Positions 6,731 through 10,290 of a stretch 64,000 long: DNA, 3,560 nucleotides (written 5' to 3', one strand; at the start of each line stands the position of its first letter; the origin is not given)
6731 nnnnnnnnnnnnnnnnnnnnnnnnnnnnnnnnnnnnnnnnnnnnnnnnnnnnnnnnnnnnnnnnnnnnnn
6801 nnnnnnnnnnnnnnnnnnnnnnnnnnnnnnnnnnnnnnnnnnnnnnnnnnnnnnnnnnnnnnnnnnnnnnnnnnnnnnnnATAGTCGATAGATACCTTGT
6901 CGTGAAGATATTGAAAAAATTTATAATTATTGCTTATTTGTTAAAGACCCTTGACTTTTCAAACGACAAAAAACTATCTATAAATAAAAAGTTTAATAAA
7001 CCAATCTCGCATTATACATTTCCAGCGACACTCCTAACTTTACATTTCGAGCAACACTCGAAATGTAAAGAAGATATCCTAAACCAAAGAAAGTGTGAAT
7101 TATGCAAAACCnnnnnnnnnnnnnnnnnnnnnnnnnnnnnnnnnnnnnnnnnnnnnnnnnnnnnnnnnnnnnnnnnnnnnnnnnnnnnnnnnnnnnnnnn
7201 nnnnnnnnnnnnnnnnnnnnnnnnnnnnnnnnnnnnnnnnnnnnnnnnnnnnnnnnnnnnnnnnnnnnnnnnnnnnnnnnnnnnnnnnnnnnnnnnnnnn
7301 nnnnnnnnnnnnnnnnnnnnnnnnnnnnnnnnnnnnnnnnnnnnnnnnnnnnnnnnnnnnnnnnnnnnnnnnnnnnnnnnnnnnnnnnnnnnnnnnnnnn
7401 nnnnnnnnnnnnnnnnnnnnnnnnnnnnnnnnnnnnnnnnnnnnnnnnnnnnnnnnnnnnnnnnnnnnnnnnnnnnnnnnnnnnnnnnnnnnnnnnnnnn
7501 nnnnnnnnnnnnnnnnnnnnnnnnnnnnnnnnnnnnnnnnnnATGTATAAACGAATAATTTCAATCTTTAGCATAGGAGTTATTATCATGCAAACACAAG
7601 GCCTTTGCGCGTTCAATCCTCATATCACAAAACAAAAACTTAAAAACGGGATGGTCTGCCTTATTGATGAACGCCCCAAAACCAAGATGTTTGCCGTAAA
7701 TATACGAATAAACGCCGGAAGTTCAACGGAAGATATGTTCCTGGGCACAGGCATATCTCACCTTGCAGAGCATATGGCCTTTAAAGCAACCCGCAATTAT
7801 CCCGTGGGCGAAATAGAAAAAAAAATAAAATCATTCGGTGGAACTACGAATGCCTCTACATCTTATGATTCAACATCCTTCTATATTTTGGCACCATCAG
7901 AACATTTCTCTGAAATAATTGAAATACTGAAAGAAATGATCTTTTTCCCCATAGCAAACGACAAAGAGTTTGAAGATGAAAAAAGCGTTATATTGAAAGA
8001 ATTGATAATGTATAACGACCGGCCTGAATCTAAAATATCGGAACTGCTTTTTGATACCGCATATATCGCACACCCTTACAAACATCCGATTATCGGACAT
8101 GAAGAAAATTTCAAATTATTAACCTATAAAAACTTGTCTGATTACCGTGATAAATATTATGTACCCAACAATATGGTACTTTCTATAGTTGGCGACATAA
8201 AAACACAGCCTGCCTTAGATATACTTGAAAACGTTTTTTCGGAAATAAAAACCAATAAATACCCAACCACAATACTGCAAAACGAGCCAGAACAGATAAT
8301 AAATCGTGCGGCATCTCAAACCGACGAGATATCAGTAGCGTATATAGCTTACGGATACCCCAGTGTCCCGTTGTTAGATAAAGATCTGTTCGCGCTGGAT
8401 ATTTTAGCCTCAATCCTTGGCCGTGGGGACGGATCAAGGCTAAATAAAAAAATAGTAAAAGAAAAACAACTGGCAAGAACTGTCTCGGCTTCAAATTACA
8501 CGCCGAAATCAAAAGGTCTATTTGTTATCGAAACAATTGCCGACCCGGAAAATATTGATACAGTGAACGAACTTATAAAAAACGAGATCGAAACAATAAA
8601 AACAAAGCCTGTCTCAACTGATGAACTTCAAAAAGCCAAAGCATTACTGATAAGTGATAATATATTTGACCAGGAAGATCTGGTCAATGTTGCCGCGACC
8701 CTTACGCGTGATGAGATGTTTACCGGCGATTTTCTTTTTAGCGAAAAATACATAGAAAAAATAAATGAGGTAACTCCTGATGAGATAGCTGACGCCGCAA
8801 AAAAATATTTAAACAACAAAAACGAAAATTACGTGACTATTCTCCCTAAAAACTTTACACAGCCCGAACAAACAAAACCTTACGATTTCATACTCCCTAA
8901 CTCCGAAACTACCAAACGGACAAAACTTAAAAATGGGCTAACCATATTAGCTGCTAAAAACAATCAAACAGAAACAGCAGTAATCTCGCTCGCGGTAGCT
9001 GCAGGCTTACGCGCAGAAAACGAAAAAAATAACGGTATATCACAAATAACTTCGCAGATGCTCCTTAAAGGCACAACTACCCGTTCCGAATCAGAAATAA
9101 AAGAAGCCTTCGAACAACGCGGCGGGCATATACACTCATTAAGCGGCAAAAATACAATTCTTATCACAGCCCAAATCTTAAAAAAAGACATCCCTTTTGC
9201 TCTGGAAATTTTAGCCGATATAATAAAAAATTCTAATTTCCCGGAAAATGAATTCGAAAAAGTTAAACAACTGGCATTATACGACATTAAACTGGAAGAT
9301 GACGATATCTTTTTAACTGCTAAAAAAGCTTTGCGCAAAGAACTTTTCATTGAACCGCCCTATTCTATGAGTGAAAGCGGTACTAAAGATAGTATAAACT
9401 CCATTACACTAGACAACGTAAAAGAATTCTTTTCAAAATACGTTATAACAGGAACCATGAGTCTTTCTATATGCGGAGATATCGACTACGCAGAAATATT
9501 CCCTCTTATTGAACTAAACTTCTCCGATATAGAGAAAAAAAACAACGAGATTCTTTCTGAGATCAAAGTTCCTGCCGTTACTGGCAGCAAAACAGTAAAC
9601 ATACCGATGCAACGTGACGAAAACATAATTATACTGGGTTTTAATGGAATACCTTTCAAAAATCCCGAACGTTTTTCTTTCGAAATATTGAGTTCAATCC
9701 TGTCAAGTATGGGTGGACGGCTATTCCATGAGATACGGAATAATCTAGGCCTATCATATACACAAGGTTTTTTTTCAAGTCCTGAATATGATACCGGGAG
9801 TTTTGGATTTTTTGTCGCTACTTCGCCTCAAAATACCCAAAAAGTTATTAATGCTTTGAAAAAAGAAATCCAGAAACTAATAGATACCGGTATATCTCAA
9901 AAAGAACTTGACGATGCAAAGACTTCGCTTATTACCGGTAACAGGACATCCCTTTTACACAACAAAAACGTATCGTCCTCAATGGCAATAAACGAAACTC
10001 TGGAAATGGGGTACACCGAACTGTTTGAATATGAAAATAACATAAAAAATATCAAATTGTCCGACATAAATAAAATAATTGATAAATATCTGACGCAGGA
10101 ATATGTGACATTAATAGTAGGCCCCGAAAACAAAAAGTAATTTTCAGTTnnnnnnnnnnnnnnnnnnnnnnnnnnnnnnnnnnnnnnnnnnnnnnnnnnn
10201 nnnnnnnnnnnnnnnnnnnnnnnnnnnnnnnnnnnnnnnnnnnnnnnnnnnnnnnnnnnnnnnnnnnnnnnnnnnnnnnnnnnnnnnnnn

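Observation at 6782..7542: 760-bp divergent intergenic region with a perfect 14-bp palindrome overlapping a direct repeat and a GC-richer structured patch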

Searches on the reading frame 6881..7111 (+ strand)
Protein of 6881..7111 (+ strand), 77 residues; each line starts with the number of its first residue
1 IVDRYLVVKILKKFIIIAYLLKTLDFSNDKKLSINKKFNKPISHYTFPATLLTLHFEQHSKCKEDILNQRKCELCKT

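Call 53: search_protein_families(library=pfam, max_evalue=10, proteins=[window:6881-7111:+])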
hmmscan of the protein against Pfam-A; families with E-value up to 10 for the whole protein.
seq(77 aa): 1 family
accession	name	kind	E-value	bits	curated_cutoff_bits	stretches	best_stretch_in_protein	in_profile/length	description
PF05725.18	FNIP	-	0.0038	17.8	21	1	30-56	15-41/44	FNIP Repeat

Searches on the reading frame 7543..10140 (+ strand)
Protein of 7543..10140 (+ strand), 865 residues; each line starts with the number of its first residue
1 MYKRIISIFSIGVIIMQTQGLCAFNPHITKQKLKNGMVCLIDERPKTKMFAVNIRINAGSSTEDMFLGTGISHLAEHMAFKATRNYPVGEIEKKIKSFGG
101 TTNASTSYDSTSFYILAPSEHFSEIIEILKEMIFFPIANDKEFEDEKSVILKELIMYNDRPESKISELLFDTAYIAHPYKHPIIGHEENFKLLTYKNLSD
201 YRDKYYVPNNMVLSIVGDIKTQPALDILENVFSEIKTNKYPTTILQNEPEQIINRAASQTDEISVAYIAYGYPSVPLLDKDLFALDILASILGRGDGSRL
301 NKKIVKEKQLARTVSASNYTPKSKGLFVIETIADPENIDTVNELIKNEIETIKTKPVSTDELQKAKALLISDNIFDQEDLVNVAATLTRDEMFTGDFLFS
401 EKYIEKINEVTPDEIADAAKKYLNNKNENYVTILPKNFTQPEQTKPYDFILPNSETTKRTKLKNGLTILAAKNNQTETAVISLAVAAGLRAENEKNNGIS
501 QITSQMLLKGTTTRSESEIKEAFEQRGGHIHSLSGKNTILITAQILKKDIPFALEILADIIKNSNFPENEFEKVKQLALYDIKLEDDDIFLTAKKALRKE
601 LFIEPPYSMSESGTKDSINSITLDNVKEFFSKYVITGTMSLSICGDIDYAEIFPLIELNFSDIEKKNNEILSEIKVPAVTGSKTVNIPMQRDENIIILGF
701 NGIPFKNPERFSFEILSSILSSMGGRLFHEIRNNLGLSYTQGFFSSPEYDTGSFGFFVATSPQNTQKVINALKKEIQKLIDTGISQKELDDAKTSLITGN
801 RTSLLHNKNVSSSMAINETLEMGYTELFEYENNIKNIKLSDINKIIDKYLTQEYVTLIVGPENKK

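Call 7: search_protein_families(library=pfam, proteins=[window:7543-10140:+])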
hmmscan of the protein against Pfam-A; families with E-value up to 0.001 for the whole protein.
window:7543-10140:+ (865 aa): 2 families
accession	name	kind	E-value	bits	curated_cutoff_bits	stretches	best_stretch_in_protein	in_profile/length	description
PF05193.26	Peptidase_M16_C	-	3.7e-73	245.7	23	2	193-369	2-181/181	Peptidase M16 inactive domain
PF00675.25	Peptidase_M16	-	1.1e-50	171.8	22.3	2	41-185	4-147/149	Insulinase (Peptidase family M16)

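Call 14: find_encoding_contigs(protein=window:7543-10140:+, flank=10000, max_places=6)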
Protein window:7543-10140:+ (865 aa): no gene with exactly this product is on record in the collection.

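Call 15: find_related_loci(query=window:7543-10140:+, collection=genome_contigs, flank=6000)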
Query window:7543-10140:+ (865 aa) in genome_contigs; peptide patterns used: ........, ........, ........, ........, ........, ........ (x = any residue, [..] = any of these).
600 stretches matched a pattern (row limit reached: there are more); 557 encode a relative of the query (tblastn E <= 1e-3); the best 80 are kept; 80 distinct loci.
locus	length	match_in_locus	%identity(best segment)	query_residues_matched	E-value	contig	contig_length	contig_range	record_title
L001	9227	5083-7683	32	1-859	1e-137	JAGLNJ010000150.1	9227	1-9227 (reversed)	MAG: Candidatus Omnitrophota bacterium isolate RS_6_36 ROV157_6.bin.36.fa_150, whole genome shotgun sequence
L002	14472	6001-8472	30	25-861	2e-115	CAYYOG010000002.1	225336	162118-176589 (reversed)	MAG TPA_asm: uncultured Thermotogae bacterium isolate binchicken_co40_63 genome assembly, contig: NODE_62_length_225336_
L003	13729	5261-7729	30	25-861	5e-115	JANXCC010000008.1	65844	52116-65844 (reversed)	MAG: Candidatus Bipolaricaulota bacterium isolate SKYB55 NODE_8_length_65844_cov_118.318518, whole genome shotgun sequen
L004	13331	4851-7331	30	21-861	5e-113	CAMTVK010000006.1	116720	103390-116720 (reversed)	MAG: Candidatus Fraserbacteria bacterium isolate G05_MAG_00009 genome assembly, contig: G05_MAG_00009_000000000001, whol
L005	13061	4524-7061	29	3-861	1e-112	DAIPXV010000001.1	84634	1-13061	MAG TPA_asm: Candidatus Bipolaricaulota bacterium isolate CTOTU1357 NODE_35_length_84634_cov_4.357311, whole genome shot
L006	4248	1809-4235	30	9-824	1e-111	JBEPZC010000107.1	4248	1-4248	MAG: Candidatus Bipolaricaulota bacterium isolate 03V1_S199.metabat2_refined.004_sub NODE_13042_length_4248_cov_148.2244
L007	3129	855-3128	30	25-794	5e-111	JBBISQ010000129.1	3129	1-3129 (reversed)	MAG: Candidatus Fraserbacteria bacterium isolate CYF170214_bin_377 NODE_26992_length_3129_cov_43.2382, whole genome shot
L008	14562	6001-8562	25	24-859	2e-62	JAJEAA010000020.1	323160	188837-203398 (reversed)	MAG: Anaerolineae bacterium isolate jk18x7bins.23 k141_2612129, whole genome shotgun sequence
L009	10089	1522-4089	25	24-860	6e-57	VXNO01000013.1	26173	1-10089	MAG: Chloroflexi bacterium isolate SB0662_bin_10 NODE_1789_length_26173_cov_54.867524, whole genome shotgun sequence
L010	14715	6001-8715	31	12-865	3e-54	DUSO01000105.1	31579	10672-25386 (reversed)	MAG TPA_asm: Bacillota bacterium isolate AS04akNAM_35 39571_AS04, whole genome shotgun sequence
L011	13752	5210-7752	29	5-861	1e-51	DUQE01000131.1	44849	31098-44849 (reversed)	MAG TPA_asm: Bacillota bacterium isolate AS08sgBPME_382 239765_AS08, whole genome shotgun sequence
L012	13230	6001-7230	32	28-863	1e-49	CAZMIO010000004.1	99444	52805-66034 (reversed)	MAG TPA_asm: uncultured Methanosarcinales archaeon isolate binchicken_co48_311 genome assembly, contig: NODE_186_length_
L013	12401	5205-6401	33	27-860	7e-48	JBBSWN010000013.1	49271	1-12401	MAG: Nanoarchaeota archaeon isolate H51-bin052_1 H51_bin052_1_000000000013, whole genome shotgun sequence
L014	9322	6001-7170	30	33-852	3e-47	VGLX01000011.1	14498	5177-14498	MAG: Candidatus Woesearchaeota archaeon isolate M_DeepCast_400m_m2_277 M_DeepCast_400m_m2_277_Ga0194112_10007207, whole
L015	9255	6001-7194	31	27-859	7e-47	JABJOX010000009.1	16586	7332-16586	MAG: Candidatus Woesearchaeota archaeon isolate SI075_bin52 k141_2296196, whole genome shotgun sequence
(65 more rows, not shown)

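Call 16: find_homologous_proteins(query=window:7543-10140:+, max_evalue=1e-50)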
Query window:7543-10140:+ (865 aa): 149 proteins with E <= 1e-50 among 8000 candidates; the best 120 are listed.
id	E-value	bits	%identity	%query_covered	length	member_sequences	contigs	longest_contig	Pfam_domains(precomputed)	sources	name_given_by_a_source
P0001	0.0e+0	1856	100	98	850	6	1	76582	PF00675.26,PF05193.27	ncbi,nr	ncbi:MAG: pitrilysin family protein [Candidatus Omnitrophica bacterium]|nr:pitrilysin family protein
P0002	5.0e-191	655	40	97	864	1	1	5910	PF00675.26,PF05193.27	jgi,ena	-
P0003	3.6e-190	652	40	97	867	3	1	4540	PF00675.26,PF05193.27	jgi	jgi:zinc protease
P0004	1.5e-184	634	38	96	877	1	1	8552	PF00675.26,PF05193.27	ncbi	-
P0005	4.2e-172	593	37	96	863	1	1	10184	PF00675.26,PF05193.27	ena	-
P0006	2.4e-170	587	38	96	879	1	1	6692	PF00675.26,PF05193.27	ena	-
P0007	7.6e-170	585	37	98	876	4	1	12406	PF00675.26,PF05193.27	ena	-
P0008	1.0e-169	585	37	97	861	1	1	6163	PF00675.26,PF05193.27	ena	-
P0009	3.8e-169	583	37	99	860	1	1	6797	PF00675.26,PF05193.27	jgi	jgi:zinc protease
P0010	5.3e-169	583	37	98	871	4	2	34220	PF00675.26,PF05193.27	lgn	-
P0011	5.1e-167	576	37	97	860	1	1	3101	PF00675.26,PF05193.27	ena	-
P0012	9.3e-167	575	37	95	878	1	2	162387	PF00675.26,PF05193.27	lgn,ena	-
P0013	4.5e-166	573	37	98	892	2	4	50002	PF00675.26,PF05193.27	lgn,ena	-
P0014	7.1e-166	572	35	99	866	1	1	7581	PF00675.26,PF05193.27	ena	-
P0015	9.1e-166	572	37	95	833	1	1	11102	PF00675.26,PF05193.27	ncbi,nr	ncbi:MAG: pitrilysin family protein [Candidatus Omnitrophota bacterium]|nr:pitrilysin family protein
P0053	1.1e-140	489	42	67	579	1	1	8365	PF00675.26,PF05193.27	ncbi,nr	ncbi:MAG: insulinase family protein, partial [Candidatus Omnitrophica bacterium]|nr:insulinase famil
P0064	2.7e-131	458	42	63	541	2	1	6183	PF00675.26,PF05193.27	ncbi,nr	ncbi:MAG: insulinase family protein, partial [Candidatus Omnitrophica bacterium]|nr:insulinase famil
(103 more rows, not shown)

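Call 17: find_encoding_contigs(protein=P0001, flank=10000, max_places=3)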
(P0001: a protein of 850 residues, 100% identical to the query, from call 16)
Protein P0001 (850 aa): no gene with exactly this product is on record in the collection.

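Call 18: find_encoding_contigs(protein=P0002, flank=6000, max_places=2)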
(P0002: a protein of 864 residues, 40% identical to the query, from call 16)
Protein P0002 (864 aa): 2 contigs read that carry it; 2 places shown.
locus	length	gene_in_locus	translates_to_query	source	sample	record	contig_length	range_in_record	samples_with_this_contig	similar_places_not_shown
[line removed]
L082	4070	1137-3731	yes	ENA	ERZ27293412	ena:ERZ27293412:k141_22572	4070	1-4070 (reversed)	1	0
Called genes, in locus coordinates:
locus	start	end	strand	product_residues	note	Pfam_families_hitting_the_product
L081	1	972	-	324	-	?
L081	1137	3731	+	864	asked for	PF00675:Peptidase_M16, PF05193:Peptidase_M16_C, PF00675:Peptidase_M16, PF05193:Peptidase_M16_C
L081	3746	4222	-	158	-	-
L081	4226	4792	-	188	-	-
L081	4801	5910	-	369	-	?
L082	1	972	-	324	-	?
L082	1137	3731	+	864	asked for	PF00675:Peptidase_M16, PF05193:Peptidase_M16_C, PF00675:Peptidase_M16, PF05193:Peptidase_M16_C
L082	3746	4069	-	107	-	?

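Call 19: find_encoding_contigs(protein=P0004, flank=6000, max_places=2)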
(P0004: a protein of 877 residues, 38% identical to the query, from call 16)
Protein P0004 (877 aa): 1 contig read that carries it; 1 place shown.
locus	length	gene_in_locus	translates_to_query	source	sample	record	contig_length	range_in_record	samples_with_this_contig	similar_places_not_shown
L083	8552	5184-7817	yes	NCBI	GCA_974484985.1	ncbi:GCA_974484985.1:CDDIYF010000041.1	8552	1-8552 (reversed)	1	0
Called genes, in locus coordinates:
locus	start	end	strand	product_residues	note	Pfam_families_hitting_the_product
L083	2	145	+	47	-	?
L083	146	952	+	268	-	PF00005:ABC_tran, PF02463:SMC_N (weak), PF13304:AAA_21 (faint)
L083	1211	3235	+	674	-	PF07715:Plug, PF00593:TonB_dep_Rec_b-barrel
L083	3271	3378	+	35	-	-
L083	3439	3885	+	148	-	PF01618:MotA_ExbB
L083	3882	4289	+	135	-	PF02472:ExbD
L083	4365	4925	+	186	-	PF03544:TonB_C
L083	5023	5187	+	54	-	PF01165:Ribosomal_S21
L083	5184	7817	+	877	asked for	PF00675:Peptidase_M16, PF05193:Peptidase_M16_C, PF00675:Peptidase_M16, PF05193:Peptidase_M16_C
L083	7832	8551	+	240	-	?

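Call 24: list_cluster_members(proteins=[P0001])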
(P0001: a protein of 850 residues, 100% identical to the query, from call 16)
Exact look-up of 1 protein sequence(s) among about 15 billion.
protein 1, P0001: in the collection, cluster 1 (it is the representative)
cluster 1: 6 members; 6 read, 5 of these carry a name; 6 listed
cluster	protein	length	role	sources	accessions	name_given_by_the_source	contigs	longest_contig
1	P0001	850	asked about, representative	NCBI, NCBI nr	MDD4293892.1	MAG: pitrilysin family protein [Candidatus Omnitrophica bacterium] | pitrilysin family protein [Candidatus Omnitrophota bacterium]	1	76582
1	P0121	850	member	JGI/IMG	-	zinc protease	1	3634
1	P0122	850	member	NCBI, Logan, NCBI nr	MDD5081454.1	MAG: pitrilysin family protein [Candidatus Omnitrophica bacterium] | pitrilysin family protein [Candidatus Omnitrophota bacterium]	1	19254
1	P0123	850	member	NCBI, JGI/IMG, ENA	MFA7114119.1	MAG: pitrilysin family protein [Candidatus Omnitrophota bacterium]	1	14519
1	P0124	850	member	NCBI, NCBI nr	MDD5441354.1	MAG: pitrilysin family protein [Candidatus Omnitrophica bacterium] | pitrilysin family protein [Candidatus Omnitrophota bacterium]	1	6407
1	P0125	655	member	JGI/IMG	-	-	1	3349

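Call 25: find_encoding_contigs(protein=P0122, flank=8000, max_places=3)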
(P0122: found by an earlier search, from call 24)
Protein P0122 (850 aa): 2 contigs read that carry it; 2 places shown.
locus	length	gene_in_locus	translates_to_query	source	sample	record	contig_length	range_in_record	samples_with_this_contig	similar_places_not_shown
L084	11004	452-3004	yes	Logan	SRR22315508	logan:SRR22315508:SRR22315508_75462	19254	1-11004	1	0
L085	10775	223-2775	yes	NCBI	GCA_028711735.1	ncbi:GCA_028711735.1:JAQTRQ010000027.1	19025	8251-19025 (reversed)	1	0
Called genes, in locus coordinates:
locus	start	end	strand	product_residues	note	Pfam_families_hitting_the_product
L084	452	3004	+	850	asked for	PF00675:Peptidase_M16, PF05193:Peptidase_M16_C, PF00675:Peptidase_M16, PF05193:Peptidase_M16_C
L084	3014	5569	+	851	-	PF01624:MutS_I, PF05188:MutS_II, PF05192:MutS_III, PF05190:MutS_IV, PF00488:MutS_V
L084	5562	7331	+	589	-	PF02518:HATPase_c, PF13589:HATPase_c_3, PF01119:DNA_mis_repair, PF08676:MutL_C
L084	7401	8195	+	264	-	-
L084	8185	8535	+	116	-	-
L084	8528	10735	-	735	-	-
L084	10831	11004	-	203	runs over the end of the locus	PF12917:YfbR-like, PF13023:HD_3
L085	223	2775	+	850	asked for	PF00675:Peptidase_M16, PF05193:Peptidase_M16_C, PF00675:Peptidase_M16, PF05193:Peptidase_M16_C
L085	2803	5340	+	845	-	PF01624:MutS_I, PF05188:MutS_II, PF05192:MutS_III, PF05190:MutS_IV, PF00488:MutS_V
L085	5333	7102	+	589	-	PF02518:HATPase_c, PF13589:HATPase_c_3, PF01119:DNA_mis_repair, PF08676:MutL_C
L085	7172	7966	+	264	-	-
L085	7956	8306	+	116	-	-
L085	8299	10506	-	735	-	-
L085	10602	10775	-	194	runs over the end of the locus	PF12917:YfbR-like, PF13023:HD_3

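Call 26: find_encoding_contigs(protein=P0123, flank=8000, max_places=3)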
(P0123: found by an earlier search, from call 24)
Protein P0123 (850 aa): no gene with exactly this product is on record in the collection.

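Call 27: find_encoding_contigs(protein=P0124, flank=8000, max_places=3)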
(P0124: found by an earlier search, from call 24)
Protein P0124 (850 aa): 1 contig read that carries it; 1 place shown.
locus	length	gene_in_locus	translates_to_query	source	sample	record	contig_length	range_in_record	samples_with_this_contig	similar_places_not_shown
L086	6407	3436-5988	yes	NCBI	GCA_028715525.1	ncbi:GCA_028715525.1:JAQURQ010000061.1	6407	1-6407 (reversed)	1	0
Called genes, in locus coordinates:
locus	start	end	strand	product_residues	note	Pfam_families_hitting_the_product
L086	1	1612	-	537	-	PF00009:GTP_EFTU, PF22042:EF-G_D2, PF03144:GTP_EFTU_D2, PF14492:EFG_III, PF16658:RF3_C, PF03764:EFG_IV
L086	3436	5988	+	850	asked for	PF00675:Peptidase_M16, PF05193:Peptidase_M16_C, PF00675:Peptidase_M16, PF05193:Peptidase_M16_C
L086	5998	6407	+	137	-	PF01624:MutS_I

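Call 37: find_related_loci(query=A1, collection=metagenome_contigs, flank=5000)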
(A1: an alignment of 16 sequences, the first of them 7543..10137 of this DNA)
Query A1 (865 aa) in metagenome_contigs; peptide patterns used: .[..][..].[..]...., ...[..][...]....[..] (x = any residue, [..] = any of these).
600 stretches matched a pattern (row limit reached: there are more); 590 encode a relative of the query (tblastn E <= 1e-3); the best 80 are kept; 80 distinct loci.
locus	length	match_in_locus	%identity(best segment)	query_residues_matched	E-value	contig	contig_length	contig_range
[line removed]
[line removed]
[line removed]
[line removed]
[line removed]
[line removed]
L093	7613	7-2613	29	13-861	9e-114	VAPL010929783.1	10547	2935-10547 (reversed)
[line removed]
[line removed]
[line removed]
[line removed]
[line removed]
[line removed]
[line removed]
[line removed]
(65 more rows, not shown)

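Call 40: find_encoding_contigs(protein=P0053, flank=8000, max_places=2)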
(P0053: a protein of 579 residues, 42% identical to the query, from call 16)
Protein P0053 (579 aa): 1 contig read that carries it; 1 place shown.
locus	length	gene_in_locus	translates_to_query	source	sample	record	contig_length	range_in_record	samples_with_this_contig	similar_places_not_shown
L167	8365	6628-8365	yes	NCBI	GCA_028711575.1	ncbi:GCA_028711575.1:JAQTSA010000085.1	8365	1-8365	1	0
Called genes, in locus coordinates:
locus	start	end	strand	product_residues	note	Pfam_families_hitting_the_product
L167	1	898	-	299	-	PF00873:ACR_tran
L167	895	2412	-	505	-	PF02321:OEP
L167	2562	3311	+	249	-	PF00089:Trypsin, PF13365:Trypsin_2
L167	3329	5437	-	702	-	PF00009:GTP_EFTU, PF03144:GTP_EFTU_D2, PF22042:EF-G_D2, PF14492:EFG_III, PF16658:RF3_C, PF03764:EFG_IV, PF00679:EFG_C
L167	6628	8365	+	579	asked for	PF00675:Peptidase_M16, PF05193:Peptidase_M16_C, PF00675:Peptidase_M16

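Call 41: find_encoding_contigs(protein=P0064, flank=8000, max_places=2)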
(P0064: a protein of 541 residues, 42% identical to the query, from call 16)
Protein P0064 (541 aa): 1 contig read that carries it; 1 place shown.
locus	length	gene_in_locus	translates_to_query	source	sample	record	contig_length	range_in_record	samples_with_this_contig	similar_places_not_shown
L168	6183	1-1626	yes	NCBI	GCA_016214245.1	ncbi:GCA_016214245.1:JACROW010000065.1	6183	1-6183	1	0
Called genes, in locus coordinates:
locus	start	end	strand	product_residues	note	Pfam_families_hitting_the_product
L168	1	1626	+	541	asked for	PF00675:Peptidase_M16, PF05193:Peptidase_M16_C, PF00675:Peptidase_M16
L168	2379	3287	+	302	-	PF01261:AP_endonuc_2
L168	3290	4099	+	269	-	PF01875:Memo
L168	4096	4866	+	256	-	PF01734:Patatin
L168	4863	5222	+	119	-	PF08899:DUF1844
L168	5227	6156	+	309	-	PF02646:RmuC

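Call 42: find_encoding_contigs(protein=P0003, flank=8000, max_places=2)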
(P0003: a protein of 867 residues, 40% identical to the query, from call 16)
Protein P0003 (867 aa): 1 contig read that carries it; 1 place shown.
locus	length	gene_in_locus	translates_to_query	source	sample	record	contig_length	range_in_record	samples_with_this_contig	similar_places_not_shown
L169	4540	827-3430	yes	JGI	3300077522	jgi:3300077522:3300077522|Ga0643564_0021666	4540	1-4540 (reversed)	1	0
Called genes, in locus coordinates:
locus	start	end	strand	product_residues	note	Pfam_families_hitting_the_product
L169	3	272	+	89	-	?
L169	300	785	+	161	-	PF07238:PilZ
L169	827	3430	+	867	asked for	PF00675:Peptidase_M16, PF05193:Peptidase_M16_C, PF00675:Peptidase_M16, PF05193:Peptidase_M16_C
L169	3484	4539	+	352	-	?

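Call 67: find_encoding_contigs(protein=P0121, flank=5000, max_places=3)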
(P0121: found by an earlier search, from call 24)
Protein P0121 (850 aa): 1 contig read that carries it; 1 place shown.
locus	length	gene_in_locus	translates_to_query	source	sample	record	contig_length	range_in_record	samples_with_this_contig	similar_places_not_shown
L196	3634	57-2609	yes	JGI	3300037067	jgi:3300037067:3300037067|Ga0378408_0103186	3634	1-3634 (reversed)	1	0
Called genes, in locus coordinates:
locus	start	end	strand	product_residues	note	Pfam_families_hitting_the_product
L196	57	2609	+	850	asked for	PF00675:Peptidase_M16, PF05193:Peptidase_M16_C, PF00675:Peptidase_M16, PF05193:Peptidase_M16_C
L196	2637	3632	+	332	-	?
